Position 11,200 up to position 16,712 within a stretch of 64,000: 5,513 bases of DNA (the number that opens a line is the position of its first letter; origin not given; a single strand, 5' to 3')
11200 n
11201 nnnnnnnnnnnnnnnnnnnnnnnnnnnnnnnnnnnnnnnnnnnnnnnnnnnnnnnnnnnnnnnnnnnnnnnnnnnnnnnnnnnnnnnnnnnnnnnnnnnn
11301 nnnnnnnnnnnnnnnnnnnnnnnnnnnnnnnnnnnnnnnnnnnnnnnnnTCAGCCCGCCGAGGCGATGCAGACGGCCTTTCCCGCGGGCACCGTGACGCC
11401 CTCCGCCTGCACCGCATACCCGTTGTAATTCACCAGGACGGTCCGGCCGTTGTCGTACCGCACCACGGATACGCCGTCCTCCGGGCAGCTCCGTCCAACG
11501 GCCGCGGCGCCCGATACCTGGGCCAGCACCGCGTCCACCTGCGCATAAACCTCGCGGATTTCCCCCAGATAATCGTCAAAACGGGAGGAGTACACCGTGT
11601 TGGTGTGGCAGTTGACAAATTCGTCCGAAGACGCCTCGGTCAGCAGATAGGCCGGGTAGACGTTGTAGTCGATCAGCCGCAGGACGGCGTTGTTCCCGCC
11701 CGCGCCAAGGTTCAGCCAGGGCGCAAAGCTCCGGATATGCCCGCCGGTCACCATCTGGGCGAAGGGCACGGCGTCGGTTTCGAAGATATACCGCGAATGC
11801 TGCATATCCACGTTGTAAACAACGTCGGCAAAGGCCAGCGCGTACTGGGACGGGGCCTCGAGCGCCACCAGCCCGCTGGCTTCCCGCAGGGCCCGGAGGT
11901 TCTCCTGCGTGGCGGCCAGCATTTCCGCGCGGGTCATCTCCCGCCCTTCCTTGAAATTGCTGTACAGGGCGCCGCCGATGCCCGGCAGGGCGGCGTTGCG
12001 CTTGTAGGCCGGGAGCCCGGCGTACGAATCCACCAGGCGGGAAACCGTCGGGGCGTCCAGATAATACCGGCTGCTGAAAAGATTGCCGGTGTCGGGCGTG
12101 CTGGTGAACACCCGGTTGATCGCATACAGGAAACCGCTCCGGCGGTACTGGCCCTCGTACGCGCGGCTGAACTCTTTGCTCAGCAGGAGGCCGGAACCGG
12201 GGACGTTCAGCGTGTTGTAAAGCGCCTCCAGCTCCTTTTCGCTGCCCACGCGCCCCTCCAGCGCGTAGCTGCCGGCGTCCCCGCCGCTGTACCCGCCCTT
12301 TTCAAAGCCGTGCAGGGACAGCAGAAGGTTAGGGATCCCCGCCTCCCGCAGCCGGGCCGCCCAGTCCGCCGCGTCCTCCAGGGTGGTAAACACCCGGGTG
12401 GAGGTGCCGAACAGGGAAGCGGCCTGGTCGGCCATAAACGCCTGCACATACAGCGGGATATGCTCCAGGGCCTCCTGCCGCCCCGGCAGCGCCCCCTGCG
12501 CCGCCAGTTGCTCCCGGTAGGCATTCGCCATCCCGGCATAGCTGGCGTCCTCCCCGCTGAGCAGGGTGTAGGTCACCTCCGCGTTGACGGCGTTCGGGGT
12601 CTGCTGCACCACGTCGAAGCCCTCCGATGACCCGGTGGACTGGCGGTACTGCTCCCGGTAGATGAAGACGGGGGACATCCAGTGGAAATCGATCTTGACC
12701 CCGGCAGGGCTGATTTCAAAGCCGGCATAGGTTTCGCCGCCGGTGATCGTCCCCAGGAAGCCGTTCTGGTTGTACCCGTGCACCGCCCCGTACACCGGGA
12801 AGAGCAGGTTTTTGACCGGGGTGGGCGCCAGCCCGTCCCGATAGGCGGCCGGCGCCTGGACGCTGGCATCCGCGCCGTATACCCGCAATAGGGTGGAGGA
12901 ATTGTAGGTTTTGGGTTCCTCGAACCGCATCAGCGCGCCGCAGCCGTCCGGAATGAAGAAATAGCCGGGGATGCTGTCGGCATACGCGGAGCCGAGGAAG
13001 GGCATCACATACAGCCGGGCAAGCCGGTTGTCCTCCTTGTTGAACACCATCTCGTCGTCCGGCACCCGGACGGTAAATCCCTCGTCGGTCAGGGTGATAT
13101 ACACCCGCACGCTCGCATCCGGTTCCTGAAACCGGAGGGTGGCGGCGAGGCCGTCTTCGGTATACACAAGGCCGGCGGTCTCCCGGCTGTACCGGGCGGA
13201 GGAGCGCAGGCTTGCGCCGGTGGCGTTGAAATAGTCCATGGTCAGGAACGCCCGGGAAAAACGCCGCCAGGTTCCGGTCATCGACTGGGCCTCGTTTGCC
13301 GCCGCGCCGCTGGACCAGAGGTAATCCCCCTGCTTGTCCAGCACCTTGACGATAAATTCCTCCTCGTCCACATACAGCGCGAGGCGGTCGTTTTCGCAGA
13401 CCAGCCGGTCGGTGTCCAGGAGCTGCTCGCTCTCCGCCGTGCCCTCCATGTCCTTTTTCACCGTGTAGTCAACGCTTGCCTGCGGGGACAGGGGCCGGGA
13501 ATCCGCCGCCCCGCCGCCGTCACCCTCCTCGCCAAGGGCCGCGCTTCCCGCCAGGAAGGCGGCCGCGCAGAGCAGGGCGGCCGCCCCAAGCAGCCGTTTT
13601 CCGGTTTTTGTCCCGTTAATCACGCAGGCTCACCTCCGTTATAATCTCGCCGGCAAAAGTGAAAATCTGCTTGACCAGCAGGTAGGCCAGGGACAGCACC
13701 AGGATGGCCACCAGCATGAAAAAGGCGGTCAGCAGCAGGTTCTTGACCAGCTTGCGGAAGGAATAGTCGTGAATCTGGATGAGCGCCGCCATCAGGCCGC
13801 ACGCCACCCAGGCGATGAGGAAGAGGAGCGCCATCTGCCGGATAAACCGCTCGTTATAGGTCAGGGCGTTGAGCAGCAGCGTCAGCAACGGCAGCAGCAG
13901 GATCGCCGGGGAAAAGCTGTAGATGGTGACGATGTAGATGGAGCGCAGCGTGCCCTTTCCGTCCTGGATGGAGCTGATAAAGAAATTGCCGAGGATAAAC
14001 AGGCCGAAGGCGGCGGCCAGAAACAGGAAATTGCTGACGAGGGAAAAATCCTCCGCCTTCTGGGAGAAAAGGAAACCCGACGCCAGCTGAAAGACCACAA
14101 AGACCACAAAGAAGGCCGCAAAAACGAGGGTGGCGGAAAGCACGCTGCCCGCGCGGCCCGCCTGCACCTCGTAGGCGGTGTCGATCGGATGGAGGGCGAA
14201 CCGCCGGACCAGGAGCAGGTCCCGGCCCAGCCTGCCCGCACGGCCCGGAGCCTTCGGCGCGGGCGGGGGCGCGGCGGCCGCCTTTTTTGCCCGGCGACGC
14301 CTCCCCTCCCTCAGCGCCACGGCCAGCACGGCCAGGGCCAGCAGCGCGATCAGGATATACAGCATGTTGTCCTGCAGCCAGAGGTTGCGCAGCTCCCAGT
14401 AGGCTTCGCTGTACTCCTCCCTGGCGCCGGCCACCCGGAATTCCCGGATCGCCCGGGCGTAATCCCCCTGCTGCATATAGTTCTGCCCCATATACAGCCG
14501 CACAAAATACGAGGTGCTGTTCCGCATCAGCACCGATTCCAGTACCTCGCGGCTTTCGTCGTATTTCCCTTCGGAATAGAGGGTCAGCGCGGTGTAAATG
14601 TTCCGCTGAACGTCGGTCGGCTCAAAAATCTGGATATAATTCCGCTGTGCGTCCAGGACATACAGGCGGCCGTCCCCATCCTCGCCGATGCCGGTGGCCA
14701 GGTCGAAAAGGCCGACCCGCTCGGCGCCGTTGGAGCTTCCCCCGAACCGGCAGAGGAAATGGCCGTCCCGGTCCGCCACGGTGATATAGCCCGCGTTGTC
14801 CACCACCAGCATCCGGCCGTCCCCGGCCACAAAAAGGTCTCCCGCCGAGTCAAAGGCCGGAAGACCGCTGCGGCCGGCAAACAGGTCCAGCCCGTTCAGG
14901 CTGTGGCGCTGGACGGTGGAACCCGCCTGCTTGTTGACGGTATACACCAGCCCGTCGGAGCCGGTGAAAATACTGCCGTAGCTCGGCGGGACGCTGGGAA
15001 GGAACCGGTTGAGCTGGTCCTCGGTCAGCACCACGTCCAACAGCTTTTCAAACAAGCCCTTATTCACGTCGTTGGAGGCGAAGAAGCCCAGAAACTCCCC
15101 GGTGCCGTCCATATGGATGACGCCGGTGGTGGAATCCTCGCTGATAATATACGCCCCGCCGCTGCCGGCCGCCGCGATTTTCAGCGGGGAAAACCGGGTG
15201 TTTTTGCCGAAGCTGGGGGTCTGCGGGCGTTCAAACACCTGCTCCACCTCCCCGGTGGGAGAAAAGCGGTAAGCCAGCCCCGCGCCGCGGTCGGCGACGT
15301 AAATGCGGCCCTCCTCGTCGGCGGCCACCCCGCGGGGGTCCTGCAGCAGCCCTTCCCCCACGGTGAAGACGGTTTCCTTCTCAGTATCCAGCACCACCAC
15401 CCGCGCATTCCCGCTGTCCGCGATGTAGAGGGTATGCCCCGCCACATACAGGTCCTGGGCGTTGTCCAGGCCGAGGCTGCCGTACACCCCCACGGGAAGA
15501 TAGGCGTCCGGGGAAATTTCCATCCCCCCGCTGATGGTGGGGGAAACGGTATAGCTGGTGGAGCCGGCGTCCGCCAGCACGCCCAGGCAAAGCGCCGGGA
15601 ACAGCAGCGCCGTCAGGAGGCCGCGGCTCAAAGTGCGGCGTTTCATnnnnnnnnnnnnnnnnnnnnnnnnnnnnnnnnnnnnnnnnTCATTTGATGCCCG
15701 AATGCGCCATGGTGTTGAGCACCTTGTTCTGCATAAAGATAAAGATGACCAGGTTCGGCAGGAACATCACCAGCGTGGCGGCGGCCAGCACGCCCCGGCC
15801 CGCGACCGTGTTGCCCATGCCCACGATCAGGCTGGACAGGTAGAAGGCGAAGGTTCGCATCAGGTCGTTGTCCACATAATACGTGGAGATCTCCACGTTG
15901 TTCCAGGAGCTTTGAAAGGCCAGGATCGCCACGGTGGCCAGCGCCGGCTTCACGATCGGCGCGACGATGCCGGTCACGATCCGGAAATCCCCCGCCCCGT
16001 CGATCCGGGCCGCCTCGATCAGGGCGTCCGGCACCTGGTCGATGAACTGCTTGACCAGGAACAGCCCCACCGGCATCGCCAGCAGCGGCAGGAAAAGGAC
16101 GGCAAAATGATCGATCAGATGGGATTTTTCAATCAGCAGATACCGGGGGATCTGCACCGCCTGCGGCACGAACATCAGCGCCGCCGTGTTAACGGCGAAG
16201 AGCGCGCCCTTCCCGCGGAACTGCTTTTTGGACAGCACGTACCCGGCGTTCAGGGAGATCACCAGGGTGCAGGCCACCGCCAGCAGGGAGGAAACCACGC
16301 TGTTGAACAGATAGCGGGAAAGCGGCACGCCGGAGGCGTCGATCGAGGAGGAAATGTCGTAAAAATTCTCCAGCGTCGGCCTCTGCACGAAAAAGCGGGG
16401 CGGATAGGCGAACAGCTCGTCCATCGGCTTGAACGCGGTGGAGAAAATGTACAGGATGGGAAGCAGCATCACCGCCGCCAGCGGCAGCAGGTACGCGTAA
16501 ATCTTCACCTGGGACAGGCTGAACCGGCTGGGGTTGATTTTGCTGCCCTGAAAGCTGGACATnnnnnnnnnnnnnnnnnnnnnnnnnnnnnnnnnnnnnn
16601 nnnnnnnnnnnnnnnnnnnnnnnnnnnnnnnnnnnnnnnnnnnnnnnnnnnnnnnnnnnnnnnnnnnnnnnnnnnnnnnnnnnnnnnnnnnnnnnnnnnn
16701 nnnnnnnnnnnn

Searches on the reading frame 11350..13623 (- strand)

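Call 14: search_protein_families(library=pfam, proteins=[window:11350-13623:-], max_evalue=0.001)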
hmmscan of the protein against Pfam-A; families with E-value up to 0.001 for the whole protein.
window:11350-13623:- (757 aa): 1 family
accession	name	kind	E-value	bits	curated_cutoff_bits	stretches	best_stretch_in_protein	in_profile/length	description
PF18952.6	DUF5696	-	5.5e-138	461.6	25.6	1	154-748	6-610/612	Family of unknown function (DUF5696)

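Call 85: search_protein_families(library=pfam, proteins=[window:11350-13623:-], max_evalue=1)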
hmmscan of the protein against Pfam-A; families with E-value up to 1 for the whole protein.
window:11350-13623:- (757 aa): 2 families
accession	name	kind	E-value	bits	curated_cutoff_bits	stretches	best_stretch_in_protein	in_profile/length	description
PF18952.6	DUF5696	-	5.5e-138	461.6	25.6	1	154-748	6-610/612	Family of unknown function (DUF5696)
PF04651.18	Pox_A12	-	0.18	12.3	25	1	679-712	9-42/183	Poxvirus A12 protein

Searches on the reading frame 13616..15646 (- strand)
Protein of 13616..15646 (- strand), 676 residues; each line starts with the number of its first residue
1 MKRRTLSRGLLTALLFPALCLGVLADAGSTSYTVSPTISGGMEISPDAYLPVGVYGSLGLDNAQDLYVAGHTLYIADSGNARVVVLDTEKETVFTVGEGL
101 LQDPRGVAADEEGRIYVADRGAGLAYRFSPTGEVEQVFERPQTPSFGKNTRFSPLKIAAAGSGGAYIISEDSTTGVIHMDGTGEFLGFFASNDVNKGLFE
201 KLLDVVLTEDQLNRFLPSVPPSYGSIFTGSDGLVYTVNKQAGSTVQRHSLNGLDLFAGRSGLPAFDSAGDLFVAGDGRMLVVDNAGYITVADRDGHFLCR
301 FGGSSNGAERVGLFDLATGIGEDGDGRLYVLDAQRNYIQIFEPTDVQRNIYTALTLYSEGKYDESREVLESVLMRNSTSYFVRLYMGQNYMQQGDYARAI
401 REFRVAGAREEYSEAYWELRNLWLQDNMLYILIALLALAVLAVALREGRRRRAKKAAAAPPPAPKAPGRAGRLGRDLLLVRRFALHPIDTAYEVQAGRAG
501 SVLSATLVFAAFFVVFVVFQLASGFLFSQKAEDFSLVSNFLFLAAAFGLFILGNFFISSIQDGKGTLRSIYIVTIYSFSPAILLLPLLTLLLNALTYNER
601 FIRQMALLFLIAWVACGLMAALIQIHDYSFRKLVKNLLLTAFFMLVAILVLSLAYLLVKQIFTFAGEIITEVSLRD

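Call 14: search_protein_families(library=pfam, proteins=[window:13616-15646:-], max_evalue=0.001)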
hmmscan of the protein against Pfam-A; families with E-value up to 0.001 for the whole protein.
window:13616-15646:- (676 aa): 6 families
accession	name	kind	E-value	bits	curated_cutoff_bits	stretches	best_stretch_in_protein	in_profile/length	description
PF01436.27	NHL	-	1.2e-10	41.3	20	1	101-121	1-21/28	NHL repeat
PF04893.22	Yip1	-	1.6e-06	28.5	28.6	1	486-650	6-171/173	Yip1 domain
PF08450.18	SGL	-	4.6e-06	26.9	26.3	1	56-141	131-223/246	SMP-30/Gluconolactonase/LRE-like region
PF07719.23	TPR_2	-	5e-06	26.7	27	0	385-405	6-26/34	Tetratricopeptide repeat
PF14559.12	TPR_19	-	3.4e-05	24.5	25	1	356-420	1-65/68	Tetratricopeptide repeat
PF06739.17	SBBP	-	6.6e-05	23.2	20.5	0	104-118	15-29/38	Beta-propeller repeat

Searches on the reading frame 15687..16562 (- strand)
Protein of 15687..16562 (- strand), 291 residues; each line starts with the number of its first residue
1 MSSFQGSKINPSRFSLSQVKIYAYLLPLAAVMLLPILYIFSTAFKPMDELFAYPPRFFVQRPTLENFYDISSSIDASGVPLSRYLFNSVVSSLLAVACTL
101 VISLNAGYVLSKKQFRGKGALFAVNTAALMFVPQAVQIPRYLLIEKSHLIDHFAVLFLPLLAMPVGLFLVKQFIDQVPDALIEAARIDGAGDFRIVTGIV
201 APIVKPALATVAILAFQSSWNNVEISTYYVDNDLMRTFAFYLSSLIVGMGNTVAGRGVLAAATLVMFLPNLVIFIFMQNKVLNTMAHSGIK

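Call 14: search_protein_families(library=pfam, proteins=[window:15687-16562:-], max_evalue=0.001)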
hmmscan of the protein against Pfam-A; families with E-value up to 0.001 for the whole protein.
window:15687-16562:- (291 aa): 1 family
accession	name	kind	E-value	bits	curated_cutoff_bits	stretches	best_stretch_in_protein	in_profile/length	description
PF00528.27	BPD_transp_1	-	8.9e-10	39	26.4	1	145-278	47-176/184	Binding-protein-dependent transport system inner membrane component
